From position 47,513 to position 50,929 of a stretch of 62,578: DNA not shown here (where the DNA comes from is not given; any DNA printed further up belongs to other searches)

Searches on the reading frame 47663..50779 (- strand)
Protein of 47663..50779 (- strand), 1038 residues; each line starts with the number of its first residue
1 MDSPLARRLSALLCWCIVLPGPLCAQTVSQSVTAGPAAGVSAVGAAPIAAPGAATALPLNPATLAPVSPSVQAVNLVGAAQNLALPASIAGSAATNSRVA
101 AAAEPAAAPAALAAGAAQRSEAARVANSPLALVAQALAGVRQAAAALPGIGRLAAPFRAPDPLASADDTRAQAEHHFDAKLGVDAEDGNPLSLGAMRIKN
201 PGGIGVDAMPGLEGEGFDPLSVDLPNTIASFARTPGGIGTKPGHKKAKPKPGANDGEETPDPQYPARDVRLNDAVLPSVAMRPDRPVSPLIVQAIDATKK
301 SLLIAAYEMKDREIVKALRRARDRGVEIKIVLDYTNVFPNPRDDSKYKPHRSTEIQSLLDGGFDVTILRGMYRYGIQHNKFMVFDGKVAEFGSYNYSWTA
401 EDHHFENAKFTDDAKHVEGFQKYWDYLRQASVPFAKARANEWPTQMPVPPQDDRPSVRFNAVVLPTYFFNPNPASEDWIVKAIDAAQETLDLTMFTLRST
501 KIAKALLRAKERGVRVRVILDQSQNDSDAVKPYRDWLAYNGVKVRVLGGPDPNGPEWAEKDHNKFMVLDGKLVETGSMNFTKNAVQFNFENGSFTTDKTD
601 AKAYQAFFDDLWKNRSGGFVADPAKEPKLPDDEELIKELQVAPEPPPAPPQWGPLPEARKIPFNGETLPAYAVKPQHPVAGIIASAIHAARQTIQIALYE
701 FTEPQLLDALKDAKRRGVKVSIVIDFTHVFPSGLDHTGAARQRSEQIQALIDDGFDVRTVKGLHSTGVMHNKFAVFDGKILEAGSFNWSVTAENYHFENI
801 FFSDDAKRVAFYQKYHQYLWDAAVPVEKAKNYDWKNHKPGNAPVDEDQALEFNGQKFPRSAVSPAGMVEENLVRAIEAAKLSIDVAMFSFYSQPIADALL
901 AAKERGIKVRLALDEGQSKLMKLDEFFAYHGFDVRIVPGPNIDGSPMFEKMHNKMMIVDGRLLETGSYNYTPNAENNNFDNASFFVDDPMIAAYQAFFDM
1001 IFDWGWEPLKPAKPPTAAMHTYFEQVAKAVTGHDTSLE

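Call 19: search_protein_families(library=pfam, proteins=[window:47663-50779:-])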
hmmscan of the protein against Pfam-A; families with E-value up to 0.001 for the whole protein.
window:47663-50779:- (1038 aa): 6 families
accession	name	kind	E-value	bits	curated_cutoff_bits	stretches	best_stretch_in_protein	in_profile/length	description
PF13091.12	PLDc_2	-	3.4e-101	334.7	27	4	479-612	1-132/132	PLD-like domain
PF07894.18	SACK1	-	5.6e-25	88.8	21.4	2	677-796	124-246/274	Scaffolding anchor of CK1 domain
PF00614.28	PLDc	-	8.1e-13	48.2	21.9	0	562-583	6-27/28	Phospholipase D Active site motif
PF11495.14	Regulator_TrmB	-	6.4e-11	42.4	22.2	0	682-745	14-79/233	Archaeal transcriptional regulator TrmB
PF13090.12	PP_kinase_C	-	2.7e-06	27.4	25.8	0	296-332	25-61/172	Polyphosphate kinase C-terminal domain 2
PF21806.3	DUF6879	-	2.3e-05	24.4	23.9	0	375-435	108-163/167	Family of unknown function (DUF6879)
